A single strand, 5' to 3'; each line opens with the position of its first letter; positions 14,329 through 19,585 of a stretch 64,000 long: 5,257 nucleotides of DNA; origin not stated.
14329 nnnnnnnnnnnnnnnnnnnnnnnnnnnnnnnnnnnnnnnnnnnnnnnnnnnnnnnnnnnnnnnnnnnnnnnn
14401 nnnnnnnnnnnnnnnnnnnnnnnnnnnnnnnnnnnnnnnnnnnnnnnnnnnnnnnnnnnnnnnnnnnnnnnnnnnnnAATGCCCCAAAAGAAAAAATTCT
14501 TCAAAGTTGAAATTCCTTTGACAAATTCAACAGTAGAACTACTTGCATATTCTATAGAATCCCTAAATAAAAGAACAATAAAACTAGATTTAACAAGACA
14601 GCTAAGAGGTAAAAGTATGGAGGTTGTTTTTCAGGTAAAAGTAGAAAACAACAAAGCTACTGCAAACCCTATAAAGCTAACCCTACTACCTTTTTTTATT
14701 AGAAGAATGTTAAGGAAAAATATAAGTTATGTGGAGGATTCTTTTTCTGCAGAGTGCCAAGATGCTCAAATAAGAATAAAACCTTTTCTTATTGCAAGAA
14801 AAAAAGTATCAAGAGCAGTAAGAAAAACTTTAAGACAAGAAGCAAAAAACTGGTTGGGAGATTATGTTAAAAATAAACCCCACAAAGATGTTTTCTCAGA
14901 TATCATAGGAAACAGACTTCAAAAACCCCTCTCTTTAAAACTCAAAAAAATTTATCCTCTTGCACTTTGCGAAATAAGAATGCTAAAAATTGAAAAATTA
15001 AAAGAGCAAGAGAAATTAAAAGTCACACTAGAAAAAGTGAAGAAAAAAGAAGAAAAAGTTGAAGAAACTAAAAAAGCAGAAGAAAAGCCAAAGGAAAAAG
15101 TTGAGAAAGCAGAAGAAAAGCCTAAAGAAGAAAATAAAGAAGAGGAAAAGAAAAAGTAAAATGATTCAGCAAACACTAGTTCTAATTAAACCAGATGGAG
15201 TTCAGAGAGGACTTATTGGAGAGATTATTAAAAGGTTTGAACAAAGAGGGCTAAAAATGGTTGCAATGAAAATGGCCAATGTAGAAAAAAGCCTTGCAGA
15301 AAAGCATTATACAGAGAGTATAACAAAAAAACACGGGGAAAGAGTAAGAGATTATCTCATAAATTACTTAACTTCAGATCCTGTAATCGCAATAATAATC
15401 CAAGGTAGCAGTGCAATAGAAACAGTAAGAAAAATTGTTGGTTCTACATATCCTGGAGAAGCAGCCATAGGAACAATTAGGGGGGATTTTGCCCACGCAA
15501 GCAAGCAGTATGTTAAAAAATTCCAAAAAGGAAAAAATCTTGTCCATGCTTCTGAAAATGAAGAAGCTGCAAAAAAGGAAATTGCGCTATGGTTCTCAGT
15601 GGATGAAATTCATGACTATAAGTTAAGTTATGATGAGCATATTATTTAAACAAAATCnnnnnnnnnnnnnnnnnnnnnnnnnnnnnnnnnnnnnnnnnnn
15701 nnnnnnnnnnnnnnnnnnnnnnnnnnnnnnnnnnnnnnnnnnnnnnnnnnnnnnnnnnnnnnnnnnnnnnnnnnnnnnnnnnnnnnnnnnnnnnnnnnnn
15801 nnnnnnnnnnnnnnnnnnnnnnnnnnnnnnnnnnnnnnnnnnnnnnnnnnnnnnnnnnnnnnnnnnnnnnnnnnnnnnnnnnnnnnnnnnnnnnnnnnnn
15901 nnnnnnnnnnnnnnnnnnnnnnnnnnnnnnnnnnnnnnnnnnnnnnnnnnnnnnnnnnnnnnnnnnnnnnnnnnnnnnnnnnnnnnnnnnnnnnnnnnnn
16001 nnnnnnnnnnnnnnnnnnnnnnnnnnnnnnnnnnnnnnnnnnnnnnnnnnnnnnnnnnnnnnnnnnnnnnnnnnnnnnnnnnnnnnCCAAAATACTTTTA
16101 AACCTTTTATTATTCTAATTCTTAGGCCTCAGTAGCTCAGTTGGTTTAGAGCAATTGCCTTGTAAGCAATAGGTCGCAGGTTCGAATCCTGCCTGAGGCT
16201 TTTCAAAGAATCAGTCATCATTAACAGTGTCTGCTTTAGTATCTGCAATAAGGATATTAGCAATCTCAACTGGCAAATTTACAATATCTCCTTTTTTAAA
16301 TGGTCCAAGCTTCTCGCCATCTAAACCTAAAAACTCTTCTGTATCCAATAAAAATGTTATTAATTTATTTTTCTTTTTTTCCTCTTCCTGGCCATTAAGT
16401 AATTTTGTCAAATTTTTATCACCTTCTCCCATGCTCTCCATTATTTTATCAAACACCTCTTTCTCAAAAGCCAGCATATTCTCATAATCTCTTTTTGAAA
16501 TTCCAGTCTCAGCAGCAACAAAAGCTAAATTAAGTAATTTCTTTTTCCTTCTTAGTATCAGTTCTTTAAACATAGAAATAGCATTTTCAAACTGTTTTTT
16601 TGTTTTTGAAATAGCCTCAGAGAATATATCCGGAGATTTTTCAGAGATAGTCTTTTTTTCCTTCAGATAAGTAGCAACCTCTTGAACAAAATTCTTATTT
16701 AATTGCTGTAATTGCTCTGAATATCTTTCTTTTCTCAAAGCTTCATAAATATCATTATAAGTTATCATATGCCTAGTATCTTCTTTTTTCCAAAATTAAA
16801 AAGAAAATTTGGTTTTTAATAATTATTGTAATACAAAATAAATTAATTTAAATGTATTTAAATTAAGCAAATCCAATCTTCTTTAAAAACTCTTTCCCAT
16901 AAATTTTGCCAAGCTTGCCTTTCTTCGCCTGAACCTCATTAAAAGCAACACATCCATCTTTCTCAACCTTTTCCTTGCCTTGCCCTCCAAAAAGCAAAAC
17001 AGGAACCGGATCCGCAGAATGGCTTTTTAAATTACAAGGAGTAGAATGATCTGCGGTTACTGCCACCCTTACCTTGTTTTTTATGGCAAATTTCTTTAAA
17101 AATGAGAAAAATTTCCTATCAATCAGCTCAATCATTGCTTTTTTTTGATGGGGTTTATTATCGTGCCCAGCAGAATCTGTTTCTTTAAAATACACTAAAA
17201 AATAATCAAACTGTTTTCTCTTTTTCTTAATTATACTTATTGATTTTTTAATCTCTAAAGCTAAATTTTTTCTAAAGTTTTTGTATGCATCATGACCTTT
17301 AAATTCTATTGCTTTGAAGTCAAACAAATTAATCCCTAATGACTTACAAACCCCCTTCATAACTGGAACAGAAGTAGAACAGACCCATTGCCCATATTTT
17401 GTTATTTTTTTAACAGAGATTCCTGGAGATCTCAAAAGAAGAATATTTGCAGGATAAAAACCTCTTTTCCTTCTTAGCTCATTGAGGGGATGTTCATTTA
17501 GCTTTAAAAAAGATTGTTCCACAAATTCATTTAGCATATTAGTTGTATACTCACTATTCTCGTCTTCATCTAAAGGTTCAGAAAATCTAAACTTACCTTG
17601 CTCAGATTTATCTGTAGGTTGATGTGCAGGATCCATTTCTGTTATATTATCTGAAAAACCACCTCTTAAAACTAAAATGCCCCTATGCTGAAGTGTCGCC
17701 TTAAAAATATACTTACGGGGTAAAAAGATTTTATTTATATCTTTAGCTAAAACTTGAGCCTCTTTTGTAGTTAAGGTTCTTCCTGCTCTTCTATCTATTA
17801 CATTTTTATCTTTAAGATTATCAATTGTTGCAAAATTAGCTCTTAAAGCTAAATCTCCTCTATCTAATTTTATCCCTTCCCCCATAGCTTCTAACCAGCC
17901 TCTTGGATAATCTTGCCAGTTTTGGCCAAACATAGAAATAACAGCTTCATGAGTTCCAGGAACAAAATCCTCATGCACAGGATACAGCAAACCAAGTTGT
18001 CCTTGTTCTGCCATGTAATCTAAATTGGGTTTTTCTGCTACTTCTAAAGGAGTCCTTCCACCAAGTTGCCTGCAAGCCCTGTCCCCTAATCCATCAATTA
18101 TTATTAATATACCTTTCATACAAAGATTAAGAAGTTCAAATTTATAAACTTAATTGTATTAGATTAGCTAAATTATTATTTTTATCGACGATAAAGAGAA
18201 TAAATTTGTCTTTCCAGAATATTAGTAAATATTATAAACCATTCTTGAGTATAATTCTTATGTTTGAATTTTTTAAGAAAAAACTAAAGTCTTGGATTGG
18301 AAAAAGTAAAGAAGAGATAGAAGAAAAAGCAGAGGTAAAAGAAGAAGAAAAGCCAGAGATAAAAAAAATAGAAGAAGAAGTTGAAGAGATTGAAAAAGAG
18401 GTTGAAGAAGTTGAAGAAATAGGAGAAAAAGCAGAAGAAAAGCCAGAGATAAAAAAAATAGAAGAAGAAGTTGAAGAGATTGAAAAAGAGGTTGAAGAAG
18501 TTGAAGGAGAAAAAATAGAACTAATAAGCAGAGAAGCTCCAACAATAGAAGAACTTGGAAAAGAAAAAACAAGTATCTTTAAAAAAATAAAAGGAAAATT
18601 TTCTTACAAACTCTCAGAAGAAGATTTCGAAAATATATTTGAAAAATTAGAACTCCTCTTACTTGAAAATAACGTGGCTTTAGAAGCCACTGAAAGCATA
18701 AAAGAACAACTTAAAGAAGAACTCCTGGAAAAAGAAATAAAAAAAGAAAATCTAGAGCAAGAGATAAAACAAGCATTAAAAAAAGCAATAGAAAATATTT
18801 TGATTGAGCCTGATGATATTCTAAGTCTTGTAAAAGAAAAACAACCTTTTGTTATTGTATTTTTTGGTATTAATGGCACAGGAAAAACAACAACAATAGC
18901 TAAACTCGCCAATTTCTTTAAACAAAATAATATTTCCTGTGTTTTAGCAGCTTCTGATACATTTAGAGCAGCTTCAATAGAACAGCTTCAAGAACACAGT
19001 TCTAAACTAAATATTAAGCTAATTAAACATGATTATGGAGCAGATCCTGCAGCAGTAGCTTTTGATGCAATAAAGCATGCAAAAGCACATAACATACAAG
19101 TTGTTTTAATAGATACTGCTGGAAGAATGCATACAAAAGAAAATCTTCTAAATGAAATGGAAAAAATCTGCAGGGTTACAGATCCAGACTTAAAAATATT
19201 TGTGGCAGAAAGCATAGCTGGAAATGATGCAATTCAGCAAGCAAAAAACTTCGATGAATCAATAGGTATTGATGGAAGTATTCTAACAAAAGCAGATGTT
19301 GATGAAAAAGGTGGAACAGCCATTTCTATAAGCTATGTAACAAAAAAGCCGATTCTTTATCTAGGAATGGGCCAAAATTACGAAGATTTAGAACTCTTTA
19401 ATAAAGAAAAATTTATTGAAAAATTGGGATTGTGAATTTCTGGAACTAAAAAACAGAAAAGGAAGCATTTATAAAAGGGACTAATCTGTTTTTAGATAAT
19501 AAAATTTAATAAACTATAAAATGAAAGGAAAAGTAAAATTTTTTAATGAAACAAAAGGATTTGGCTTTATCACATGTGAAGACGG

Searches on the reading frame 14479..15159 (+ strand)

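Call 89: search_protein_families(library=pfam, max_evalue=0.001, proteins=[window:14479-15159:+])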
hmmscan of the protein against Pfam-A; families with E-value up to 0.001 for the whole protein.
window:14479-15159:+ (226 aa): 1 family
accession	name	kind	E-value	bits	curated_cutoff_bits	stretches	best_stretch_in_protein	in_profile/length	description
PF01015.23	Ribosomal_S3Ae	-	6.1e-14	52.4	29.3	1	4-173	12-189/191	Ribosomal S3Ae family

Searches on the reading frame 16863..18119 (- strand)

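Call 79: search_protein_families(library=pfam, max_evalue=0.001, proteins=[window:16863-18119:-])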
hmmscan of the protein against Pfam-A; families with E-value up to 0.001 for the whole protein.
window:16863-18119:- (418 aa): 3 families
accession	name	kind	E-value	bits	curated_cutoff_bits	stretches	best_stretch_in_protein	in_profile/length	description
PF10143.14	PhosphMutase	-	1.1e-36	126.7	21.5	1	37-213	1-170/170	2,3-bisphosphoglycerate-independent phosphoglycerate mutase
PF01676.23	Metalloenzyme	-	1.7e-30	106.8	24.3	1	1-409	1-243/252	Metalloenzyme superfamily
PF01663.27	Phosphodiest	-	5.1e-05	23.5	23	1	294-360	157-221/342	Type I phosphodiesterase / nucleotide pyrophosphatase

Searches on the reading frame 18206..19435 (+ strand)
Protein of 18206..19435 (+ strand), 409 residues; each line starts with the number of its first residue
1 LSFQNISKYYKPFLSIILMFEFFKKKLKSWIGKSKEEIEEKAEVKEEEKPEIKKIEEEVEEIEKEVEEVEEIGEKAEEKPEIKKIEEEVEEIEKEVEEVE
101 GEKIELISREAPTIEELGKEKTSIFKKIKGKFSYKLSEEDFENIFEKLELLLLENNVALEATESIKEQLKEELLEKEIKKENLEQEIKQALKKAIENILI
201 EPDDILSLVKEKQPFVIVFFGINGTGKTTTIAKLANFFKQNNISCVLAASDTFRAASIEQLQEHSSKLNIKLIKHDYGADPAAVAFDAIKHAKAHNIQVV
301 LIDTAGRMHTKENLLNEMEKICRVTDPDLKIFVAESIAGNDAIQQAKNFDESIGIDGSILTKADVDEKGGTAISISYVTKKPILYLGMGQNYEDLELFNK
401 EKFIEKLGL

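Call 79: search_protein_families(library=pfam, max_evalue=0.001, proteins=[window:18206-19435:+])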
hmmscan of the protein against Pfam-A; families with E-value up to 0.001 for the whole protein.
window:18206-19435:+ (409 aa): 7 families
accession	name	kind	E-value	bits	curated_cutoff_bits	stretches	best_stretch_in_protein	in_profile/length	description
PF00448.28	SRP54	-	1.4e-72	244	22.7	1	214-407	1-194/196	SRP54-type protein, GTPase domain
PF02881.24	SRP54_N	-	2.4e-08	34.5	22.4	1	122-193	6-73/75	SRP54-type protein, helical bundle domain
PF13401.12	AAA_22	-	5.4e-06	27.2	27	1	216-323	7-109/130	AAA domain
PF13604.12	AAA_30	-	1e-05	25.8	27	1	215-312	19-104/191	AAA domain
PF13245.12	AAA_19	-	5.2e-05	23.9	25.1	1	216-319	13-115/134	AAA domain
PF13207.12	AAA_17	-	8.6e-05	23.3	27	1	220-334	1-109/136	AAA domain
PF05970.20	PIF1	-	0.00071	19.7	25.9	0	204-322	12-126/223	PIF1-like helicase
